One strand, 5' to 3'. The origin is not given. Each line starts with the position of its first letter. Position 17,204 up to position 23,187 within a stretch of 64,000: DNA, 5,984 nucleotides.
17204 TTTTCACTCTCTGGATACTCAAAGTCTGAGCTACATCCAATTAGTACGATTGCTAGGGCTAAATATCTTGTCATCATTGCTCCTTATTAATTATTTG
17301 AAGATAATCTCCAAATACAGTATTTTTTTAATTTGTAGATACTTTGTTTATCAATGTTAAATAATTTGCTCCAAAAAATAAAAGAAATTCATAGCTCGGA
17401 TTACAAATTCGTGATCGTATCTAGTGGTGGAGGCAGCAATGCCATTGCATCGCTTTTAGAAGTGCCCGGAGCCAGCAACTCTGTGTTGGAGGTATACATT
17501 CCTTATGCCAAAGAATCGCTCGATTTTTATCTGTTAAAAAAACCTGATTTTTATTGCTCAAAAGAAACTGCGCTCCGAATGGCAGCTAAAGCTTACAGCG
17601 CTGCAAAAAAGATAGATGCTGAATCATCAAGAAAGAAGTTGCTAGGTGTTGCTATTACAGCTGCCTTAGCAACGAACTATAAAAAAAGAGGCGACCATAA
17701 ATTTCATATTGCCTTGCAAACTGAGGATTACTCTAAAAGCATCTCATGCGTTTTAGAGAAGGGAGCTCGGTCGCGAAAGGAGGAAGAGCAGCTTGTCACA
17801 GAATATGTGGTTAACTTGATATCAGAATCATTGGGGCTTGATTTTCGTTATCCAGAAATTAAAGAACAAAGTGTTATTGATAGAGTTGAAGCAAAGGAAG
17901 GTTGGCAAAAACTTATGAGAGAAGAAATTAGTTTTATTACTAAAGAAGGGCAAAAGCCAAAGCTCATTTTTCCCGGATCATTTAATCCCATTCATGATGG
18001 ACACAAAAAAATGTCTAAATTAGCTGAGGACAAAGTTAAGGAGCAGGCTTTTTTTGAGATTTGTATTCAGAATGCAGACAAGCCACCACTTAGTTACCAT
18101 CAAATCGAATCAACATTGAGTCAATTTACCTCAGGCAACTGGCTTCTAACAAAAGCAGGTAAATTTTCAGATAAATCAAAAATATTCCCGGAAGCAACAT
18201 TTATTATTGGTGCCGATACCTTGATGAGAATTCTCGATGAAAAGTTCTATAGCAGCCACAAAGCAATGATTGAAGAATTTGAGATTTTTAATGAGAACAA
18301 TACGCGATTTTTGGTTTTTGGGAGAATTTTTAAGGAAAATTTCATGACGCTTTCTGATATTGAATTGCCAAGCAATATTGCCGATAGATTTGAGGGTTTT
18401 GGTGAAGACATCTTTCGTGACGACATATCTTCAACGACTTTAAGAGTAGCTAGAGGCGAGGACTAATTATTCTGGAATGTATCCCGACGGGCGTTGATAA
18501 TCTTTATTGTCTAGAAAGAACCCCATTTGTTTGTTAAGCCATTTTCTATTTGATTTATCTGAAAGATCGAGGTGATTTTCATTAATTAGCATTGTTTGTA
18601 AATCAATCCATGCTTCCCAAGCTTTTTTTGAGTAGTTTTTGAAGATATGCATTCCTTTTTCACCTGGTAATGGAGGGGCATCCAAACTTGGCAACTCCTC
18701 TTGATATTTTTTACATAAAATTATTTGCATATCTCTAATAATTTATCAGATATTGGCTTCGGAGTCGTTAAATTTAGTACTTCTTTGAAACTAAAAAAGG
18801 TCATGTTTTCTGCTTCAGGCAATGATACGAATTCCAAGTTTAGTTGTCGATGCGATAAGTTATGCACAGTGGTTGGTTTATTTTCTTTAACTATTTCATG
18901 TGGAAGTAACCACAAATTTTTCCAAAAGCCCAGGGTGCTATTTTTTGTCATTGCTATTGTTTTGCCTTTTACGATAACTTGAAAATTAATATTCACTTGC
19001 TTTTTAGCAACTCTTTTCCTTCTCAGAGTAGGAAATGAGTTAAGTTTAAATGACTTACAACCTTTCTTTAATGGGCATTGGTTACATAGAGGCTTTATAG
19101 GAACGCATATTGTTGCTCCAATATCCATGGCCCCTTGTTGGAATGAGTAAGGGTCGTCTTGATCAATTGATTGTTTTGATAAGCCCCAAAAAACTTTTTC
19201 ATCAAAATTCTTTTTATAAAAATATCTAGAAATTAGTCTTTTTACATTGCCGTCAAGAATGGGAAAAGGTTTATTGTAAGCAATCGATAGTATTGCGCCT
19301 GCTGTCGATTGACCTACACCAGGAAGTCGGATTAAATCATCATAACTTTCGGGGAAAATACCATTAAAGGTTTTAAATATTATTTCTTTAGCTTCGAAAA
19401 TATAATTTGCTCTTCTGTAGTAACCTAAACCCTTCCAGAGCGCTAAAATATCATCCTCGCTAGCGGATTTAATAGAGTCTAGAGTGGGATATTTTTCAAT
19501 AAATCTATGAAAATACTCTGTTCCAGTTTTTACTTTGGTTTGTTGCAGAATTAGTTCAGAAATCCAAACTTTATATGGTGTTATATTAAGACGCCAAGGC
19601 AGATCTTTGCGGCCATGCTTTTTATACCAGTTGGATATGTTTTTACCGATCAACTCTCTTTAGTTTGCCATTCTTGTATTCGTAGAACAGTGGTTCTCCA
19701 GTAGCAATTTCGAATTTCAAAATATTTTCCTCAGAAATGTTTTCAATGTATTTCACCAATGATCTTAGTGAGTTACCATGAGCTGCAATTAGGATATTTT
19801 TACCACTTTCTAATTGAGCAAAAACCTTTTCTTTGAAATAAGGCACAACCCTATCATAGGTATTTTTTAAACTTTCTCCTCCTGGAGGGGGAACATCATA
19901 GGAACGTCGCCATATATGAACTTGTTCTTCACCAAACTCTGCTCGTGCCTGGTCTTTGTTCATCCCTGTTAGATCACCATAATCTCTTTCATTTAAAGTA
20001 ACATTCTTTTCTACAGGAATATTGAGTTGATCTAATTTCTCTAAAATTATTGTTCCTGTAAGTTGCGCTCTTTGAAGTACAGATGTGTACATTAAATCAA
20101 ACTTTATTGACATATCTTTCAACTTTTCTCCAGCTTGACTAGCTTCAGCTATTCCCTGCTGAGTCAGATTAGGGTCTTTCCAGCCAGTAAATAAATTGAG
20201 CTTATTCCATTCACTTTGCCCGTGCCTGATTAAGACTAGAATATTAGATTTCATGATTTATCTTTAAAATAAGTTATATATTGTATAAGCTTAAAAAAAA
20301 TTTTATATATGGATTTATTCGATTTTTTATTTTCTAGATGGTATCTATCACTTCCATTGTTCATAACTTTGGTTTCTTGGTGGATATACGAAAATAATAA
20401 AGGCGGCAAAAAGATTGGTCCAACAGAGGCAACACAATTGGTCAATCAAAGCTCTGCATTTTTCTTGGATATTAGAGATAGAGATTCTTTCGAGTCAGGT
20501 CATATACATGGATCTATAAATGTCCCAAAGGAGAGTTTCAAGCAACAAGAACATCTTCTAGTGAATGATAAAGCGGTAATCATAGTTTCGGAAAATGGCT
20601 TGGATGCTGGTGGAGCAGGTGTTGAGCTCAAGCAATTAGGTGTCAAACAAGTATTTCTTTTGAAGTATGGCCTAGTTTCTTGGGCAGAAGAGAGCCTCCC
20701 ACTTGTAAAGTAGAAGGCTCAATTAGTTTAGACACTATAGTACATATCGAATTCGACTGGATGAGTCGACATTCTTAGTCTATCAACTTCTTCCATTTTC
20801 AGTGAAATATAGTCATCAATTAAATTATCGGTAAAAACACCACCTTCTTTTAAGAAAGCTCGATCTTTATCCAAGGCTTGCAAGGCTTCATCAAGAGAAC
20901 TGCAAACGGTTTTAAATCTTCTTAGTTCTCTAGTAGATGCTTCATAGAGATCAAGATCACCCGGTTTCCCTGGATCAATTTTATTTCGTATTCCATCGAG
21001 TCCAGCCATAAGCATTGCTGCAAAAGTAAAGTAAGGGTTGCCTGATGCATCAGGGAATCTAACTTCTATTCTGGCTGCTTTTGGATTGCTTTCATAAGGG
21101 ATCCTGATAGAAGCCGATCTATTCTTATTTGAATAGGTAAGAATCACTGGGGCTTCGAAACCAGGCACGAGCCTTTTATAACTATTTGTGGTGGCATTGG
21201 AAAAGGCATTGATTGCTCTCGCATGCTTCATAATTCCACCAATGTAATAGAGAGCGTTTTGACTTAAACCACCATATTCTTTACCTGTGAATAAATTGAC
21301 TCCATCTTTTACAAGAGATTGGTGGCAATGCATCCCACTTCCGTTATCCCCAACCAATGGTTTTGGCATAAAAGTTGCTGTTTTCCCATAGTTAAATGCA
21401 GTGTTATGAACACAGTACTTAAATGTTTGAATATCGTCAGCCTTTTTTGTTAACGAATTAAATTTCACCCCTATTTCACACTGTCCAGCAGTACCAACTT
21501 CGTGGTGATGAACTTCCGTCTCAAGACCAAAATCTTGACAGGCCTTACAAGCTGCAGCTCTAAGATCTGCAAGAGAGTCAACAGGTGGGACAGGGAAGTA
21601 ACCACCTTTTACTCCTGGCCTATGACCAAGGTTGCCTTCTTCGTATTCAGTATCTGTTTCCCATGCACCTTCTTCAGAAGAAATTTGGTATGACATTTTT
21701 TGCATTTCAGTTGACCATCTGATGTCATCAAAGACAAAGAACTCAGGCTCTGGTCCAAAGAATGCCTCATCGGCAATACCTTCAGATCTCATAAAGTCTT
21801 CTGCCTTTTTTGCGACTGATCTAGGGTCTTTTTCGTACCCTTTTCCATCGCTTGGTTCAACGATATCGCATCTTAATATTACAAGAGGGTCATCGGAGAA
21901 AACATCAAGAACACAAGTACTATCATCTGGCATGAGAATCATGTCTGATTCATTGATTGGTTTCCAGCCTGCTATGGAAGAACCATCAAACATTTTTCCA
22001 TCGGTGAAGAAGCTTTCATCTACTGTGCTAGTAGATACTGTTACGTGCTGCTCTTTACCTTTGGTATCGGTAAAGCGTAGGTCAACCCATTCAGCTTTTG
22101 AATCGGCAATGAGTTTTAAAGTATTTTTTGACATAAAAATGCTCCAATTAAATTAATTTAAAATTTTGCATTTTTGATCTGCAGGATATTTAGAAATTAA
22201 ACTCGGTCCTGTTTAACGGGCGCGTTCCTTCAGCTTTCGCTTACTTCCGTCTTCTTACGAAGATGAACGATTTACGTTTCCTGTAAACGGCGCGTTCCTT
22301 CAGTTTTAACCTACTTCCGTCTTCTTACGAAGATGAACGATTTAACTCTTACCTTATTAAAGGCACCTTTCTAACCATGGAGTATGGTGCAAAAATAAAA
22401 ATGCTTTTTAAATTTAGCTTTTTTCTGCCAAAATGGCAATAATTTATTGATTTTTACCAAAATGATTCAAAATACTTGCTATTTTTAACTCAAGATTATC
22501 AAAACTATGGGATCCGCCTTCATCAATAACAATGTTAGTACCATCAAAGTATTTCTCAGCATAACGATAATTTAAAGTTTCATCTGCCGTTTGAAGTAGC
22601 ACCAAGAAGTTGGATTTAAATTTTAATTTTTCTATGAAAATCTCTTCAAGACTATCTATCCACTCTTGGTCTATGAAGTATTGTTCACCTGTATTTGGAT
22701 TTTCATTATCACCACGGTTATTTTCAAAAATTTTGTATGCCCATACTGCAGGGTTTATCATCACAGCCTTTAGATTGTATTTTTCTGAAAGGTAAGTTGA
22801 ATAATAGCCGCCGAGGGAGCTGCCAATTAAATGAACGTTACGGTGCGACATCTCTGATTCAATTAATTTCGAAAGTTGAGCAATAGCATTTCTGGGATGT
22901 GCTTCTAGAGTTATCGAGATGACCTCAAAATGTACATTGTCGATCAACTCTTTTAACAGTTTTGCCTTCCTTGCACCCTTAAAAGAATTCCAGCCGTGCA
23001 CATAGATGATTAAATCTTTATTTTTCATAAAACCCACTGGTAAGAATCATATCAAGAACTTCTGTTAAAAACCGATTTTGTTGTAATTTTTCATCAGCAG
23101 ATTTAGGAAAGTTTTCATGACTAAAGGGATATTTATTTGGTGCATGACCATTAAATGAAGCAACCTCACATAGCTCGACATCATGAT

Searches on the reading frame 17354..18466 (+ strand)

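Call 47: search_protein_families(library=pfam, proteins=[window:17354-18466:+], max_evalue=0.00001)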
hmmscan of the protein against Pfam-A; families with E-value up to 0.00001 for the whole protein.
window:17354-18466:+ (370 aa): 1 family
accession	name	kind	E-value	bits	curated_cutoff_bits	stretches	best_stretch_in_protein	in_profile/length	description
PF01467.32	CTP_transf_like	-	3.1e-06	27.9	21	0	205-363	1-130/133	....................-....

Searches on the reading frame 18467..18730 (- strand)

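Call 47: search_protein_families(library=pfam, proteins=[window:18467-18730:-], max_evalue=0.00001)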
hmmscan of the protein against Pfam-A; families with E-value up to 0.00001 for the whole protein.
window:18467-18730:- (87 aa): 1 family
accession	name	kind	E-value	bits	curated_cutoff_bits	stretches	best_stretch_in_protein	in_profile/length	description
PF04362.19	Iron_traffic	-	1.9e-30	104.9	27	1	3-86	4-87/88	Bacterial Fe(2+) trafficking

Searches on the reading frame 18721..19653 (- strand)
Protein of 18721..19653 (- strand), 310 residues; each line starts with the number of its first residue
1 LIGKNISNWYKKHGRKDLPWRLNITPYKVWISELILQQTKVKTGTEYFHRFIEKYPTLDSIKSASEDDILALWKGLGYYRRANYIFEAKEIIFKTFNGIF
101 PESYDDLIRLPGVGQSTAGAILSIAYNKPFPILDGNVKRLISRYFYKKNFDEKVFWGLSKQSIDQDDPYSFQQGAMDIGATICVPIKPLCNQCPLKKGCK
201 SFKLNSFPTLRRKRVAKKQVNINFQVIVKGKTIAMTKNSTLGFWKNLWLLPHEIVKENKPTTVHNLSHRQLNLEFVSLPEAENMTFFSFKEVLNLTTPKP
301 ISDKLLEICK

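Call 47: search_protein_families(library=pfam, proteins=[window:18721-19653:-], max_evalue=0.00001)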
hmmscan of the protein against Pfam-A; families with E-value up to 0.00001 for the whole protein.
window:18721-19653:- (310 aa): 2 families
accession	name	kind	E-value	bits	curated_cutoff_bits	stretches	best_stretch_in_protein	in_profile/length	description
PF00730.31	HhH-GPD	-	6.9e-19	68.6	26.2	1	31-150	1-92/108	HhH-GPD superfamily base excision DNA repair protein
PF00633.29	HHH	-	1.7e-09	37.5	24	1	95-124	1-30/30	Helix-hairpin-helix motif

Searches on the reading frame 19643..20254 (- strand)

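Call 47: search_protein_families(library=pfam, proteins=[window:19643-20254:-], max_evalue=0.00001)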
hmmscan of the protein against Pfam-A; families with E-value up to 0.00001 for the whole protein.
window:19643-20254:- (203 aa): 1 family
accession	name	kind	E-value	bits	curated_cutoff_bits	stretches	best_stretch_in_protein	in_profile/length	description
PF00300.27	His_Phos_1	-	8.4e-44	150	21.7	1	6-197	1-185/194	Histidine phosphatase superfamily (branch 1)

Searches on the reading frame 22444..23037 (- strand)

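Call 47: search_protein_families(library=pfam, proteins=[window:22444-23037:-], max_evalue=0.00001)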
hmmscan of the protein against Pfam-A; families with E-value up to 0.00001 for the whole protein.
window:22444-23037:- (197 aa): 1 family
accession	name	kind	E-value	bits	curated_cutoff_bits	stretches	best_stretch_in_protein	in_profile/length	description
PF05728.18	UPF0227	-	5.6e-41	140.9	21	1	10-191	2-184/187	Uncharacterised protein family (UPF0227)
